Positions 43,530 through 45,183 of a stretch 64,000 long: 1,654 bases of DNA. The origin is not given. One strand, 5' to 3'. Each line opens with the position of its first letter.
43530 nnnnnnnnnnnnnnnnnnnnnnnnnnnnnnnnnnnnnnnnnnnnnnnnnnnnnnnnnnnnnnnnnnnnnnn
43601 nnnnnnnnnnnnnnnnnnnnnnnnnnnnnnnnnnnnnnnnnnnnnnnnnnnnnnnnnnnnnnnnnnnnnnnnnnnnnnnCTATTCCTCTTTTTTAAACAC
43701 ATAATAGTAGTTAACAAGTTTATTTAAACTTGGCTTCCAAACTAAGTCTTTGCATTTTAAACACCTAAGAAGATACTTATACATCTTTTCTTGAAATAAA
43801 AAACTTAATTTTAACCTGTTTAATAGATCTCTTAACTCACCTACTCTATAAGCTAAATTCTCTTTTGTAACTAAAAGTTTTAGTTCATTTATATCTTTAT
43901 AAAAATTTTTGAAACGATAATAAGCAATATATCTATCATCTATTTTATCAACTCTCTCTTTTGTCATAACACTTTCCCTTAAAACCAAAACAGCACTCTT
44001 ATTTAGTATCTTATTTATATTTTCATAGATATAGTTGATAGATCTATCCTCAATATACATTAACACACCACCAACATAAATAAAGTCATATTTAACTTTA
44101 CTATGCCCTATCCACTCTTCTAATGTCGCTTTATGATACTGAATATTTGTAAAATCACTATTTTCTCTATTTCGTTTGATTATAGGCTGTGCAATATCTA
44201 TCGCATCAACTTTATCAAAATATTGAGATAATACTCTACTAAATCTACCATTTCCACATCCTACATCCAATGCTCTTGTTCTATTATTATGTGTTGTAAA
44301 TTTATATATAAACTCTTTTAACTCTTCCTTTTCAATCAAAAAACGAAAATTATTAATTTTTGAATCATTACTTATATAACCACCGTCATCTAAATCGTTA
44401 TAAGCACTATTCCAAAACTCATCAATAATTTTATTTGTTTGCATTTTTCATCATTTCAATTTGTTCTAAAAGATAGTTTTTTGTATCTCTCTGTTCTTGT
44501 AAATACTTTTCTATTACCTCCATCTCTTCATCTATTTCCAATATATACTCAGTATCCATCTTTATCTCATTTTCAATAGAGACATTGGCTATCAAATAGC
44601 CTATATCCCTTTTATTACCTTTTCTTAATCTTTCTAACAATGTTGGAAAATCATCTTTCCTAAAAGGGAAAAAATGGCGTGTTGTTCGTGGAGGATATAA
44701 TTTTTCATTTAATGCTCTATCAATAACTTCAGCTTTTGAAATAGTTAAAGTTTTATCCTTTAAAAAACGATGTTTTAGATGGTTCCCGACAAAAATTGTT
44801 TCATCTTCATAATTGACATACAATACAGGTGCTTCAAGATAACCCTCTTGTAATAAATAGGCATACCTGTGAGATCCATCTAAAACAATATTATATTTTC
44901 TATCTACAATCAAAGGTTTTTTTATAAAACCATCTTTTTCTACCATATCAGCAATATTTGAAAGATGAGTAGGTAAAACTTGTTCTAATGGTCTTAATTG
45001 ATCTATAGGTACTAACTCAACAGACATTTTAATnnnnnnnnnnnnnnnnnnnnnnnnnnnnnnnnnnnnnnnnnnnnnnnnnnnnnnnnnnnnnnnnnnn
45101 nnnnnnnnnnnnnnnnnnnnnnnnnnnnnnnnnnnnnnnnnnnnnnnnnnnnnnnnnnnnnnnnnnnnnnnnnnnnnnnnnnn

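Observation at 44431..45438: Cytidylyltransferase fused to a ParB/sulfiredoxin-like domain: possible kinase-cytidylyltransferase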

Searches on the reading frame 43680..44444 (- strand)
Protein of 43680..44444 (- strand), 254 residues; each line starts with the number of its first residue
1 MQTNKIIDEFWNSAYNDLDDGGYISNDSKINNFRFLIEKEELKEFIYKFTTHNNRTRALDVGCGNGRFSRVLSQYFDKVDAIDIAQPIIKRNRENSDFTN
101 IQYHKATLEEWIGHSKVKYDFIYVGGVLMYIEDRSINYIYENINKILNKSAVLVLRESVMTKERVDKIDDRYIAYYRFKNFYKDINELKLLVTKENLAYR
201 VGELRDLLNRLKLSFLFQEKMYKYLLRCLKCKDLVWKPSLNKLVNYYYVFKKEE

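Call 3: search_protein_families(library=pfam, proteins=[window:43680-44444:-], max_evalue=0.01)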
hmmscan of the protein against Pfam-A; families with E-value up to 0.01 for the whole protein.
window:43680-44444:- (254 aa): 13 families
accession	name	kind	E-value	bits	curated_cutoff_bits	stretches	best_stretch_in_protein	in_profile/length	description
PF05891.18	Methyltransf_PK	-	2.4e-12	47.3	27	1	9-185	11-188/218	AdoMet dependent proline di-methyltransferase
PF13649.12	Methyltransf_25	-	1.8e-11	45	27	1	59-149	2-95/97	Methyltransferase domain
PF08241.18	Methyltransf_11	-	8.4e-10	39.6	21.2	1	59-153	1-93/95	Methyltransferase domain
PF13847.12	Methyltransf_31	-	1.8e-09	37.9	27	1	54-166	3-120/145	Methyltransferase domain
PF03848.20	TehB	-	2.1e-09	37.5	20.4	1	56-188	32-166/193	Tellurite resistance protein TehB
PF13489.12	Methyltransf_23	-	4.3e-09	36.8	27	1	40-158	7-119/164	Methyltransferase domain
PF08242.18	Methyltransf_12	-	5.7e-09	37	30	1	59-152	1-97/98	Methyltransferase domain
PF05401.17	NodS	-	2.6e-08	34.4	24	1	50-154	39-143/201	Nodulation protein S (NodS)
PF05958.17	tRNA_U5-meth_tr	-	2.2e-05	24.1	23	1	46-117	194-267/357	tRNA (Uracil-5-)-methyltransferase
PF01728.25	FtsJ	-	0.00028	21.3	24.1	1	42-104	9-78/181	FtsJ-like methyltransferase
PF05175.20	MTS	-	0.0023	18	23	1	53-122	30-102/170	Methyltransferase small domain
PF05219.18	DREV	-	0.0023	17.5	26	1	49-128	89-161/265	DREV methyltransferase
PF13679.12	Methyltransf_32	-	0.0042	17.5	27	1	44-97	11-74/143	Methyltransferase domain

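Call 4: search_protein_families(library=ncbifam, proteins=[window:43680-44444:-], max_evalue=0.01)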
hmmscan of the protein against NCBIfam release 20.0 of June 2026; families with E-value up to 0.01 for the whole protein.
window:43680-44444:- (254 aa): 33 families (the best 25 are shown)
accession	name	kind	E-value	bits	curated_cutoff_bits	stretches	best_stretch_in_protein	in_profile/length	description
TIGR04345.1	ovoA_Cterm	equivalog_domain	1.3e-11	44.5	170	1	40-93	27-80/242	putative 4-mercaptohistidine N1-methyltransferase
TIGR01983.1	UbiG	equivalog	3.1e-10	39.8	102.95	1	19-155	14-151/228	bifunctional 2-polyprenyl-6-hydroxyphenol methylase/3-demethylubiquinol 3-O-methyltransferase UbiG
NF043040.1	corrin_prot_MT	hypoth_equivalog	3.8e-10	39.6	180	1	44-168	32-160/216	corrinoid protein-associated methyltransferase CpaM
NF008992.0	PRK12335.1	equivalog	7.8e-10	38.4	303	1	49-184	117-253/289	SAM-dependent methyltransferase TehB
NF041650.1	nod_mtase_NodS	equivalog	2.4e-09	37.2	300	1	43-155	27-139/190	nodulation methyltransferase NodS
TIGR02072.1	BioC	equivalog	3.2e-09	36.9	184.95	1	44-195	25-170/244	malonyl-ACP O-methyltransferase BioC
NF008405.0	PRK11207.1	equivalog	6.2e-09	35.6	218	1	54-147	30-124/198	tellurite resistance methyltransferase TehB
NF001786.0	PRK00517.2-4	equivalog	8.8e-08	31.6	327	1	45-173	136-254/277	50S ribosomal protein L11 methyltransferase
TIGR00477.1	tehB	equivalog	3.7e-07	29.7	219.5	1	56-150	75-169/238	tellurite resistance methyltransferase TehB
TIGR02021.1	BchM-ChlM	equivalog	4.3e-07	29.6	158.9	1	54-154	54-154/218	magnesium protoporphyrin IX methyltransferase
NF040539.1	AST_met_ArsM_2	exception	2.5e-06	27.6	240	1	5-162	16-170/262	putative arsinothricin biosynthesis methyltransferase ArsM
NF002463.0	PRK01683.1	equivalog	1.1e-05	25.2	297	1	51-155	28-128/258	trans-aconitate 2-methyltransferase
NF011529.0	PRK14968.1-3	equivalog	2.9e-05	23.6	162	1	49-122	29-102/198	putative methyltransferase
NF007610.0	PRK10258.1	equivalog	3.3e-05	23.3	342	1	46-122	34-107/251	malonyl-ACP O-methyltransferase BioC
TIGR02143.1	trmA_only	equivalog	4.7e-05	22.5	334.65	1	51-112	193-257/352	tRNA (uridine(54)-C5)-methyltransferase TrmA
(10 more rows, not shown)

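Call 79: search_protein_families(library=ncbifam, proteins=[window:43680-44444:-], max_evalue=0.00001)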
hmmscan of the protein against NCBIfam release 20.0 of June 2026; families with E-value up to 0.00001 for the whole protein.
window:43680-44444:- (254 aa): 11 families
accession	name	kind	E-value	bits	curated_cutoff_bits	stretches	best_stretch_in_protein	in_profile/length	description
TIGR04345.1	ovoA_Cterm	equivalog_domain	1.3e-11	44.5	170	1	40-93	27-80/242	putative 4-mercaptohistidine N1-methyltransferase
TIGR01983.1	UbiG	equivalog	3.1e-10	39.8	102.95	1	19-155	14-151/228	bifunctional 2-polyprenyl-6-hydroxyphenol methylase/3-demethylubiquinol 3-O-methyltransferase UbiG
NF043040.1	corrin_prot_MT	hypoth_equivalog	3.8e-10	39.6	180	1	44-168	32-160/216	corrinoid protein-associated methyltransferase CpaM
NF008992.0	PRK12335.1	equivalog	7.8e-10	38.4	303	1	49-184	117-253/289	SAM-dependent methyltransferase TehB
NF041650.1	nod_mtase_NodS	equivalog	2.4e-09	37.2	300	1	43-155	27-139/190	nodulation methyltransferase NodS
TIGR02072.1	BioC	equivalog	3.2e-09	36.9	184.95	1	44-195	25-170/244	malonyl-ACP O-methyltransferase BioC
NF008405.0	PRK11207.1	equivalog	6.2e-09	35.6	218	1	54-147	30-124/198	tellurite resistance methyltransferase TehB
NF001786.0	PRK00517.2-4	equivalog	8.8e-08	31.6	327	1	45-173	136-254/277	50S ribosomal protein L11 methyltransferase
TIGR00477.1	tehB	equivalog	3.7e-07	29.7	219.5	1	56-150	75-169/238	tellurite resistance methyltransferase TehB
TIGR02021.1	BchM-ChlM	equivalog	4.3e-07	29.6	158.9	1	54-154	54-154/218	magnesium protoporphyrin IX methyltransferase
NF040539.1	AST_met_ArsM_2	exception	2.5e-06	27.6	240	1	5-162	16-170/262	putative arsinothricin biosynthesis methyltransferase ArsM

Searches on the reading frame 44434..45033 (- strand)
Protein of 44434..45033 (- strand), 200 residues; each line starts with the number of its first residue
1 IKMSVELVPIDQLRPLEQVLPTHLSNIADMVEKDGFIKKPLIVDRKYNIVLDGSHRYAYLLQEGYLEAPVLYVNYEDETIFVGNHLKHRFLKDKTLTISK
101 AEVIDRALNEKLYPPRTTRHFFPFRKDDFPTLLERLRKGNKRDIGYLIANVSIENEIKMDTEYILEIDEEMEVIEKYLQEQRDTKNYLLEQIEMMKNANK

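Call 46: search_protein_representatives(protein=window:44434-45033:-)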
Query: 200 residues. Proteins with E-value up to 0.001 (for the whole library): 995; up to 1e-10: 170; up to 1e-30: 23. The best 150 are listed.
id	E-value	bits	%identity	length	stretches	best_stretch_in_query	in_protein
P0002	4.0e-81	287.9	67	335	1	4-198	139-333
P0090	2.1e-58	213.8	53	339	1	4-196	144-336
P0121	2.7e-57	210.2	54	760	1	6-197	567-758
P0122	1.8e-51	191.2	47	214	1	5-196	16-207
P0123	6.4e-51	189.4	49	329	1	3-200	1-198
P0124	8.3e-51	189.0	50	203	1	5-200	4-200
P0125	9.4e-50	185.6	49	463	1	3-196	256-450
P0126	6.2e-49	182.9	47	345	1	6-200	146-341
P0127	1.1e-48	182.1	46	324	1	7-199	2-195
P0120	3.0e-48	180.7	43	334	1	6-196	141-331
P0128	5.4e-48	179.8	48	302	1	4-195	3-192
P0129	3.4e-45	170.7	45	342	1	6-193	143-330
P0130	1.1e-43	165.7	45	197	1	3-196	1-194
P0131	3.5e-43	164.1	43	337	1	8-195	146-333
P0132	2.2e-41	158.3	50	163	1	37-195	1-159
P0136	2.2e-36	142.0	49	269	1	48-193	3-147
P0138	1.2e-33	133.0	40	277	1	6-194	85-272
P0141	2.2e-30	122.4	45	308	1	5-152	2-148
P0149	5.4e-21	91.8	30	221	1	4-197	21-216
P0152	6.3e-20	88.3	35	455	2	2-149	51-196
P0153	7.6e-20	88.0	32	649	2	2-126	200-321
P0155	3.1e-17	79.5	37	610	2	6-138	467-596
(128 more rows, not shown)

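Call 48: search_protein_families(library=pfam, proteins=[P0121, P0125, P0138, P0136, P0141, P0152, P0153, P0155, P0128, P0149], max_evalue=0.01)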
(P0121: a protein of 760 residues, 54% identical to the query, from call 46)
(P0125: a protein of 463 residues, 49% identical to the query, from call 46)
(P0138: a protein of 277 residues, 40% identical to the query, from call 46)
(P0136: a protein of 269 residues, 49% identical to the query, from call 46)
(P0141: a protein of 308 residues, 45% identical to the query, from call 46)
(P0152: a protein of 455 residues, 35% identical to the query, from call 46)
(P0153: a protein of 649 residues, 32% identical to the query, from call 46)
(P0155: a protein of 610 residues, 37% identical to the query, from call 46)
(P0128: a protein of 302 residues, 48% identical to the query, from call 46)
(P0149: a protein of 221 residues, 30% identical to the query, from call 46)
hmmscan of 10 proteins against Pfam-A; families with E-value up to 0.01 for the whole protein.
P0121 (760 aa): 1 family
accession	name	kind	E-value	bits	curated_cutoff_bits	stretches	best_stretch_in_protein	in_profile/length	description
PF00733.27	Asn_synthase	-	3.2e-12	47.2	21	1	182-504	3-304/354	Asparagine synthase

P0125 (463 aa): 3 families
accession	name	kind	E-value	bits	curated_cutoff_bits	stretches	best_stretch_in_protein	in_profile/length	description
PF00483.29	NTP_transferase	-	3e-09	37.2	21.2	1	8-117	2-115/245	Nucleotidyl transferase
PF12804.13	NTP_transf_3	-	2.8e-07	31.3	27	1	8-121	1-105/160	MobA-like NTP transferase domain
PF01128.25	IspD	-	0.00039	20.7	27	1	8-58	3-51/221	2-C-methyl-D-erythritol 4-phosphate cytidylyltransferase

P0138 (277 aa): 0 families

P0136 (269 aa): 1 family
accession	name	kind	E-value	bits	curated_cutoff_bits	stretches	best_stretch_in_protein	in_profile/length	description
PF01467.32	CTP_transf_like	-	1.8e-08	35.1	21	1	156-239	1-85/133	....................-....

P0141 (308 aa): 1 family
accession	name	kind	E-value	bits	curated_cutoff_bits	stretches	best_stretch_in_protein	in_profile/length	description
PF01467.32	CTP_transf_like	-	2.7e-05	24.8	21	1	187-224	1-39/133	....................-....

P0152 (455 aa): 0 families

P0153 (649 aa): 2 families
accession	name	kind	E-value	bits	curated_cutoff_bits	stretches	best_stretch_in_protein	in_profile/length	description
PF02195.25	ParB_N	-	4.9e-05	23.7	26.3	0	201-280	6-86/95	ParB N-terminal domain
PF06245.16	DUF1015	-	0.007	15.8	25.8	0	245-265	204-224/325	Protein of unknown function (DUF1015)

P0155 (610 aa): 1 family
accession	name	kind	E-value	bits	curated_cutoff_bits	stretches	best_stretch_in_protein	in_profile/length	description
PF02195.25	ParB_N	-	0.0007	20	26.3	0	492-544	32-87/95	ParB N-terminal domain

P0128 (302 aa): 0 families

P0149 (221 aa): 1 family
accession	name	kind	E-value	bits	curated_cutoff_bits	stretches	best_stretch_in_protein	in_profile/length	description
PF02195.25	ParB_N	-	0.0035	17.8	26.3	1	19-90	5-78/95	ParB N-terminal domain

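Call 73: predict_structure(alignment_id=A3)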
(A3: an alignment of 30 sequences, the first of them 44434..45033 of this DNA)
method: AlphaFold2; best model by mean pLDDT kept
length: 200 residues; sequences in the alignment: 30
mean_pLDDT: 94.3   pTM: 0.87
mean pLDDT of the five models: 94.3, 92.3, 91.5, 90.8, 90.0
residues with pLDDT >= 90: 174; 70-90: 22; 50-70: 4; < 50: 0
segments of 3 or more residues with pLDDT < 50: none
pLDDT, mean of each block of 10 residues (from residue 1): 85 98 98 97 98 98 98 93 89 85 97 95 83 97 98 97 94 94 98 93
secondary structure, 60 per line:
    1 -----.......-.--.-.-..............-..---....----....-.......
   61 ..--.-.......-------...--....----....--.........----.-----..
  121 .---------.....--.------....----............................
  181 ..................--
elements in order: E6-9 H21-34 E41-44 E49-52 H54-62 E67-73 E81-83 H86-89 H100-108 E119-121 H153-198

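Call 75: fold_search(model_id=the predicted structure, library=pdb)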
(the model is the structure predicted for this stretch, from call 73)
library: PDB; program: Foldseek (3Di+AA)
matches with E <= 10: 95; with E <= 0.001: 9
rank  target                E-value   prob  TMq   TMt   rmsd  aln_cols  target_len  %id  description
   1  5x0b                  7.7e-09  1.00  0.59  0.49   7.9       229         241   17  Free serine kinase in complex with AMP (released 2017-04-12)
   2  5x0k                  2.4e-08  1.00  0.59  0.49   6.8       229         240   17  Free serine kinase (E30Q mutant) in complex with AMP (released 2017-04-12)
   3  5x0g                  2.8e-08  1.00  0.59  0.50   6.5       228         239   18  Free serine kinase (E30A mutant) in complex with ADP (released 2017-04-12)
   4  1vk1                  3.1e-08  1.00  0.58  0.50   6.4       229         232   17  Conserved hypothetical protein from Pyrococcus furiosus Pfu-392566-001 (released 2004-08-10)
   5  5x0j                  1.2e-07  1.00  0.58  0.49   5.7       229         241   17  Free serine kinase (E30Q mutant) in complex with phosphoserine and AMP (released 2017-04-12)
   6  5x0e                  1.8e-07  1.00  0.55  0.46   6.7       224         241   16  Free serine kinase (E30A mutant) in complex with phosphoserine and AMP (released 2017-04-12)
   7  6nr6_A                1.4e-06  1.00  0.53  0.42  15.8       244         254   14  Crystal Structure of Staphylococcus pseudintermedius SbnI in complex with ADP (released 2019-06-19)
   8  5uje                  1.7e-06  1.00  0.51  0.43   9.6       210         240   15  SbnI with C-terminal truncation from Staphylococcus aureus (released 2018-01-24)
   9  5ujd_A                4.1e-06  1.00  0.52  0.41  15.6       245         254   14  SbnI from Staphylococcus pseudintermedius (released 2018-01-24)
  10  5k5d_B                1.1e-03  1.00  0.32  0.26   3.5        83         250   22  Structure of the C2221 form of Pnob8-like ParB-N domain (released 2016-06-15)
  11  5k5d_A                1.7e-03  1.00  0.31  0.25   3.4        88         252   19  Structure of the C2221 form of Pnob8-like ParB-N domain (released 2016-06-15)
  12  5k5d_C                2.6e-03  1.00  0.32  0.26   3.4        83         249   20  Structure of the C2221 form of Pnob8-like ParB-N domain (released 2016-06-15)
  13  5k5a                  4.6e-03  1.00  0.28  0.22   5.1        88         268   23  Structure of the pNOB8-like ParB N-domain (released 2016-06-15)
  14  2hwj_C                6.0e-03  0.96  0.32  0.32  11.0       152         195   14  Crystal structure of protein Atu1540 from Agrobacterium tumefaciens (released 2006-08-29)
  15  7nfu_B                7.2e-03  1.00  0.33  0.31   2.4        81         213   17  Crystal structure of C-terminally truncated Geobacillus thermoleovorans nucleoid occlusion protein Noc (released 2021-02-17)
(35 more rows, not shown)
